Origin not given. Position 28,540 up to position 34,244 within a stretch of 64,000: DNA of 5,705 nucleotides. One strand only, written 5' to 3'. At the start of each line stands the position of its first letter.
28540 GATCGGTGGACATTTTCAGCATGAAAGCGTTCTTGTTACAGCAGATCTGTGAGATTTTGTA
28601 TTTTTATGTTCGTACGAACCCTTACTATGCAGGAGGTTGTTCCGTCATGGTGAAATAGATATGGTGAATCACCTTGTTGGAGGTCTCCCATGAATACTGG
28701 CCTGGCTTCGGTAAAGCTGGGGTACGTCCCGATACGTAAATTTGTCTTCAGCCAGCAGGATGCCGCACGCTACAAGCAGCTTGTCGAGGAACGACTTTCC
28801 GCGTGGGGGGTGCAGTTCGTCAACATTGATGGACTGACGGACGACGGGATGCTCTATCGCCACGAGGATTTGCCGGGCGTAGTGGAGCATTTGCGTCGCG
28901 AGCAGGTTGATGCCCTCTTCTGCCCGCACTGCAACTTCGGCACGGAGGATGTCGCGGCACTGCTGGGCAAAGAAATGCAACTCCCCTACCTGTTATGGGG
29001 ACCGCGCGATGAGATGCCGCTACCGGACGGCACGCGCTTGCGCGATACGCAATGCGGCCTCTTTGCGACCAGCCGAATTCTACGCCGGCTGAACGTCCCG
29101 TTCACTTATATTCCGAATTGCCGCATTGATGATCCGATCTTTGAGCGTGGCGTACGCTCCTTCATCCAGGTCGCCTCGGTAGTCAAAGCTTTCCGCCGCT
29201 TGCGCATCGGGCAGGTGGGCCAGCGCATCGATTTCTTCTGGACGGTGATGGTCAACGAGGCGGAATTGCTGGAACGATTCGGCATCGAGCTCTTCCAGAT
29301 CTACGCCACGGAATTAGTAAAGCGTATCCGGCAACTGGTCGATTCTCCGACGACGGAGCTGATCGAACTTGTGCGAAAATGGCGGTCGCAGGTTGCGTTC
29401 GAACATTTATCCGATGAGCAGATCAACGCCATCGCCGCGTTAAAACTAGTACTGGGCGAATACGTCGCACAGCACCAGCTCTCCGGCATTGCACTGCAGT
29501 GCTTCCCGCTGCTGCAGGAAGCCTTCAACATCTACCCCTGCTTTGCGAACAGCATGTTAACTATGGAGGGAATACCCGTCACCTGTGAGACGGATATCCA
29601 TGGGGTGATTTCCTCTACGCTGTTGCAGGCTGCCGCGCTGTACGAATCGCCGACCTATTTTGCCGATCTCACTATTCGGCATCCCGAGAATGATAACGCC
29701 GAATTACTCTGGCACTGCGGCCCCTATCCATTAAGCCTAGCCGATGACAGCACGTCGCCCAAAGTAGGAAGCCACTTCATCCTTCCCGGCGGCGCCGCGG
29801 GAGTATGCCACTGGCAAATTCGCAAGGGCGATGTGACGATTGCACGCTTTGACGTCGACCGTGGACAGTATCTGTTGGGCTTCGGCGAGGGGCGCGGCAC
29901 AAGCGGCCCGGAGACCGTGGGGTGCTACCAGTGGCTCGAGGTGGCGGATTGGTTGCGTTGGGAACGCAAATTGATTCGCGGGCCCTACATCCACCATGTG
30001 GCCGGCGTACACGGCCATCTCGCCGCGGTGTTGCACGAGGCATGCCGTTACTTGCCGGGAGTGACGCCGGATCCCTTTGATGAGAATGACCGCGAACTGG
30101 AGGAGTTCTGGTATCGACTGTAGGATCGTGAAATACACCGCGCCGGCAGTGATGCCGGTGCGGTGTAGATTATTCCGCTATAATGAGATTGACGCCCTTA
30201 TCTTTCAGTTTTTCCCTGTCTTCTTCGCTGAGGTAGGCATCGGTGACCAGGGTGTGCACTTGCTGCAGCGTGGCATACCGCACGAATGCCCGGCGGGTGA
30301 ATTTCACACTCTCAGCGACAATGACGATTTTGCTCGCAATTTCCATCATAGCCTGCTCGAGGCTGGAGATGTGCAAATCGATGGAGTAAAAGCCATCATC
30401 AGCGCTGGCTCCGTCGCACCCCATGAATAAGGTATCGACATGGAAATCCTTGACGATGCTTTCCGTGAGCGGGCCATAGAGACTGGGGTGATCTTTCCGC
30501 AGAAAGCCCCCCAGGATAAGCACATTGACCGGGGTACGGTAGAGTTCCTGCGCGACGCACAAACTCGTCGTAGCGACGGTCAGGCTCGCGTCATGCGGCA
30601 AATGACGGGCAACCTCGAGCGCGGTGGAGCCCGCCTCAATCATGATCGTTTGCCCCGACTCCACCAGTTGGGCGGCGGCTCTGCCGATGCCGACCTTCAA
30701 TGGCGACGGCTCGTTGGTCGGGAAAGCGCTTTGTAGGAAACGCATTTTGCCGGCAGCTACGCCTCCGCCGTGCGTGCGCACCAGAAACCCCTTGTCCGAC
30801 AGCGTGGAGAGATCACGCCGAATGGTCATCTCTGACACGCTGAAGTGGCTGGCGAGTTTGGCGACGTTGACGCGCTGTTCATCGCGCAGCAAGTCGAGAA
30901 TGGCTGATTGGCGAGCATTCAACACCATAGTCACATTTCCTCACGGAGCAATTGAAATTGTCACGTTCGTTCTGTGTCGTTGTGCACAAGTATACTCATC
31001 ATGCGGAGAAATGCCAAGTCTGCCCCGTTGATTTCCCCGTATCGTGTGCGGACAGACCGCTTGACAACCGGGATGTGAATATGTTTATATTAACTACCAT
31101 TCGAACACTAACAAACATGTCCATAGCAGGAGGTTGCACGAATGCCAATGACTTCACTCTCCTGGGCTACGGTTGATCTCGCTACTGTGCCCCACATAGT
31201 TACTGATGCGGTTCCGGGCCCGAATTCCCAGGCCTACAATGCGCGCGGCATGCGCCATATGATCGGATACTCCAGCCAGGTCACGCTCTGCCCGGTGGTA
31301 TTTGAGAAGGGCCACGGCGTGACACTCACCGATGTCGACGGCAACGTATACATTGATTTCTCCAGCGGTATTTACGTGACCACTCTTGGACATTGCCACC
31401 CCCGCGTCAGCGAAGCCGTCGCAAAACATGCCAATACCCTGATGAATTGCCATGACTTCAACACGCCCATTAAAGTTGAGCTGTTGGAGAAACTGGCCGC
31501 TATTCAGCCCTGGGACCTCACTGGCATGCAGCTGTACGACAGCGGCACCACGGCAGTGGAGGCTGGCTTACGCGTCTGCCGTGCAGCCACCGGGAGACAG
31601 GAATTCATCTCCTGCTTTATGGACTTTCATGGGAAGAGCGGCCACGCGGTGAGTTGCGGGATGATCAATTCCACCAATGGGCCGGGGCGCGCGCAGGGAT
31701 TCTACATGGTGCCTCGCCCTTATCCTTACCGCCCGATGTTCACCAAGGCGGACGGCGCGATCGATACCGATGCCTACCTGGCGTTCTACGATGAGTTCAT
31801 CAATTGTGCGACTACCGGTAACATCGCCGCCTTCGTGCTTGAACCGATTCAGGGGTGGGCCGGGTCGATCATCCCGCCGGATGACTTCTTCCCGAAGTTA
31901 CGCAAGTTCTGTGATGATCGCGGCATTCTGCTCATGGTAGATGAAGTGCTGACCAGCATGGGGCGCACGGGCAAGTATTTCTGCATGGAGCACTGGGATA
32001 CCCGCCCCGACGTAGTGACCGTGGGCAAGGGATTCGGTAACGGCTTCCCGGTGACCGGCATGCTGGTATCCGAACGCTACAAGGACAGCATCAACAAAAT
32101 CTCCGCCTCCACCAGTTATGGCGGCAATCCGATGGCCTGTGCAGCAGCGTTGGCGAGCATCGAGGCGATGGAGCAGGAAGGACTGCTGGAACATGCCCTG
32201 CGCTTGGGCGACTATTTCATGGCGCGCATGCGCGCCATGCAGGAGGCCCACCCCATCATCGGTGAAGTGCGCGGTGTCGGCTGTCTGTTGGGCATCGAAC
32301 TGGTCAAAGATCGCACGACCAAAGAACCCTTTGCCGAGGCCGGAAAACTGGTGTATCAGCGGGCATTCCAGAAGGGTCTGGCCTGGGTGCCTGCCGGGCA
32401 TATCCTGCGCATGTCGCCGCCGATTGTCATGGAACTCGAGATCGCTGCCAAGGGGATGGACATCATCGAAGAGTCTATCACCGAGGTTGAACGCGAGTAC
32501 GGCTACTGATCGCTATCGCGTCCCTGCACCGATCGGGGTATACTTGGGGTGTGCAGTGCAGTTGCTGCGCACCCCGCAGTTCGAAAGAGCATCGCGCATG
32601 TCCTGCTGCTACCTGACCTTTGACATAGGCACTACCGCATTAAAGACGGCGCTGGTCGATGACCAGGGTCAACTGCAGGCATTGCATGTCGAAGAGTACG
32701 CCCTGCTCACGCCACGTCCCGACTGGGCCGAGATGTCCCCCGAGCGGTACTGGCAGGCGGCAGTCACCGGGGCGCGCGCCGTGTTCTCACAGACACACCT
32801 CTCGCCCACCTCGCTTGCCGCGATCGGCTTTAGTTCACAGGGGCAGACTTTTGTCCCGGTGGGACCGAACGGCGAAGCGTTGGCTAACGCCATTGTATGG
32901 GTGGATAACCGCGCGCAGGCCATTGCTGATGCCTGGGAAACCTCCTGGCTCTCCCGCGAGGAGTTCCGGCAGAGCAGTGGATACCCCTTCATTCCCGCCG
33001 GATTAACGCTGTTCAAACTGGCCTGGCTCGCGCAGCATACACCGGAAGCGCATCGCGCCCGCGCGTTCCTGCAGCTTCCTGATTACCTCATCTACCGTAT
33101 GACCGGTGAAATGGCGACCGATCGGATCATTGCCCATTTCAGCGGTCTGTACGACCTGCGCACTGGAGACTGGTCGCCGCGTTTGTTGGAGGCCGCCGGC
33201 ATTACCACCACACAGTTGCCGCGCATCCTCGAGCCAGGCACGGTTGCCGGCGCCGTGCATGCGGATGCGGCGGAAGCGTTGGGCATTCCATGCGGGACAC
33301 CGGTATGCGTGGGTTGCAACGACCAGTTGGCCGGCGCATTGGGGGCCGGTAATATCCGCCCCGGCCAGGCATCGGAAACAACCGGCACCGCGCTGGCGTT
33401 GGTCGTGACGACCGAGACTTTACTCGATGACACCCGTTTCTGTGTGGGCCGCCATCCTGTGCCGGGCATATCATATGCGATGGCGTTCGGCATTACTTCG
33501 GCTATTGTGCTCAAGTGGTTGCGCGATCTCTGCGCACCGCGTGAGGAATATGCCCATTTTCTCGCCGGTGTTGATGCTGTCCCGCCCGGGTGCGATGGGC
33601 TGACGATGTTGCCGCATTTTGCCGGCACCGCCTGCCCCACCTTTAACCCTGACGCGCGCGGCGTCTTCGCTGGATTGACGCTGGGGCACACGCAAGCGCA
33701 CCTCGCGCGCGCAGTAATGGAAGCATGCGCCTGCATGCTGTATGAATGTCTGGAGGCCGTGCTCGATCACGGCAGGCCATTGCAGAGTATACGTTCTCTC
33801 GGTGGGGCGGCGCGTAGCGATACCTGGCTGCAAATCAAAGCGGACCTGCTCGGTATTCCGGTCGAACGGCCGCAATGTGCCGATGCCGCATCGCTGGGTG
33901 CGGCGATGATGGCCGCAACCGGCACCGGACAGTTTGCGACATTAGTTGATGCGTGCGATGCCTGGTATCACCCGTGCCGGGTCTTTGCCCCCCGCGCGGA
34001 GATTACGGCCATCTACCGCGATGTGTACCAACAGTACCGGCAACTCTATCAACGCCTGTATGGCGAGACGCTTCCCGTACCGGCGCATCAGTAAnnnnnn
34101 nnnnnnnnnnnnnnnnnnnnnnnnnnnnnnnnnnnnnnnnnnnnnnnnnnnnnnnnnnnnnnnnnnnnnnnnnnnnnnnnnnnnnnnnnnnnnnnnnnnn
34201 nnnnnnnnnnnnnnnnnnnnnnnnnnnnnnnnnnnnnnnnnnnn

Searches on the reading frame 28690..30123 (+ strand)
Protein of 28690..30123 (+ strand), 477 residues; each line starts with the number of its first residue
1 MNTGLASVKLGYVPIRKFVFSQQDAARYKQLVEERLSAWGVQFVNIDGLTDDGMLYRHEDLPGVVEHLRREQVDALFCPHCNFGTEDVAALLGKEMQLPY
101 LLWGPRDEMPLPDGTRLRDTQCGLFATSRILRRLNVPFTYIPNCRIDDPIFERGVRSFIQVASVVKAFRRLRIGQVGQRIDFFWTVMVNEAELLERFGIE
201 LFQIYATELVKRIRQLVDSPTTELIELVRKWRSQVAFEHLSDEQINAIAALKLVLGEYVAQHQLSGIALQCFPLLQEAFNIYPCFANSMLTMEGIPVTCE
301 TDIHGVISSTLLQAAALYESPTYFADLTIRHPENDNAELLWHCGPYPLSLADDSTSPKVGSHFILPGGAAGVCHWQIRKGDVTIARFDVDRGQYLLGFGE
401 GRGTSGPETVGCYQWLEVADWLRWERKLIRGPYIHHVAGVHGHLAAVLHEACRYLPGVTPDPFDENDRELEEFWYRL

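Call 70: search_protein_families(library=pfam, proteins=[window:28690-30123:+], max_evalue=0.001)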
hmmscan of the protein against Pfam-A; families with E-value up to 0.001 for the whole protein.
window:28690-30123:+ (477 aa): 1 family
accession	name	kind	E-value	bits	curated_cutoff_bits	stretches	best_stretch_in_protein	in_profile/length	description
PF02952.23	Fucose_iso_C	-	1e-08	35.3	29.3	1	360-455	30-135/143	L-fucose isomerase, C-terminal domain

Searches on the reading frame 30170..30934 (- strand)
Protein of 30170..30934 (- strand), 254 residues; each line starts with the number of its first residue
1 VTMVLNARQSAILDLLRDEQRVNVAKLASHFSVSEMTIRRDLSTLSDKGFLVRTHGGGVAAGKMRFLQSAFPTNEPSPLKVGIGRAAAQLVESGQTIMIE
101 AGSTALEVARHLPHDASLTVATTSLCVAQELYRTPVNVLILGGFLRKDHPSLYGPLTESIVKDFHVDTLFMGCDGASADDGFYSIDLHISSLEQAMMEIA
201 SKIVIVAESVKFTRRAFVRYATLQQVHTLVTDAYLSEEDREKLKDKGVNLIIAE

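Call 70: search_protein_families(library=pfam, proteins=[window:30170-30934:-], max_evalue=0.001)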
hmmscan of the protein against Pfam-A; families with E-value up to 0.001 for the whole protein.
window:30170-30934:- (254 aa): 7 families
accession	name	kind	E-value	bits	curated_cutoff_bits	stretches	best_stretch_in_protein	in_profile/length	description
PF00455.28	DeoRC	-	5.8e-44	150.3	31.8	1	80-232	6-159/160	DeoR C terminal sensor domain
PF08220.18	HTH_DeoR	-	5.8e-18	64.8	21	1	8-59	1-52/57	DeoR-like helix-turn-helix domain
PF08279.18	HTH_11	-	9.3e-10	38.7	25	1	8-57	1-51/55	HTH domain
PF00392.27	GntR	-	2.2e-06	27.7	27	1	16-59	18-62/64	Bacterial regulatory proteins, gntR family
PF01047.28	MarR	-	5.3e-06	26.7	24.6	1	5-55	1-51/59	MarR family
PF25213.1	HVO_A0261_N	-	8.8e-05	22.8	35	1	6-56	10-59/86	HVO_A0261 N-terminal domain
PF19187.6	HTH_PafC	-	0.00045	20.5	32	0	11-55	8-52/115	PafC helix-turn-helix domain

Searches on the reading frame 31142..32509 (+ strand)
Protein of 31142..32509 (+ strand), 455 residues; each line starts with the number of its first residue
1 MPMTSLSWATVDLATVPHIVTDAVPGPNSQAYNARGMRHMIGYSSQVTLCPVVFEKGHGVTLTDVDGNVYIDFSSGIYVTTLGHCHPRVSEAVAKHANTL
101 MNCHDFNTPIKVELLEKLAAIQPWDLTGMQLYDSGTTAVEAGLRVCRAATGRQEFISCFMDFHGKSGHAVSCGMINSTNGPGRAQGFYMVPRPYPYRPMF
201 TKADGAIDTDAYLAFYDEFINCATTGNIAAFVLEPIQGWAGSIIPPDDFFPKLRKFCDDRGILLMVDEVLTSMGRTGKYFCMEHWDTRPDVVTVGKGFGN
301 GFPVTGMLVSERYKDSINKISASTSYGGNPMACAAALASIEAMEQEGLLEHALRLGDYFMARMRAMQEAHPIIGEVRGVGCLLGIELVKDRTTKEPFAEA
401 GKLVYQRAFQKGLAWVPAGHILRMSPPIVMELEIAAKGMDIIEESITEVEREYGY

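Call 70: search_protein_families(library=pfam, proteins=[window:31142-32509:+], max_evalue=0.001)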
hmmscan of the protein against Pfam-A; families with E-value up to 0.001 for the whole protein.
window:31142-32509:+ (455 aa): 1 family
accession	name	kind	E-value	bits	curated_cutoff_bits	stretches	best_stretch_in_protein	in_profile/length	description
PF00202.27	Aminotran_3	-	4.7e-92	309.2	30.5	1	46-444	5-401/403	Aminotransferase class-III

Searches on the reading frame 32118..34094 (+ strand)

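Call 20: search_protein_families(library=pfam, proteins=[window:32118-34094:+], max_evalue=0.001)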
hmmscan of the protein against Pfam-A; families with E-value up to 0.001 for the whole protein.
window:32118-34094:+ (658 aa): 2 families
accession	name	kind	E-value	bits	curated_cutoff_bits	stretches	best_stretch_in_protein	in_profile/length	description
PF00370.27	FGGY_N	-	2e-57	195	28.8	1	165-409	2-245/245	FGGY family of carbohydrate kinases, N-terminal domain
PF02782.22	FGGY_C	-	1.4e-28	100.5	27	1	449-601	35-196/198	FGGY family of carbohydrate kinases, C-terminal domain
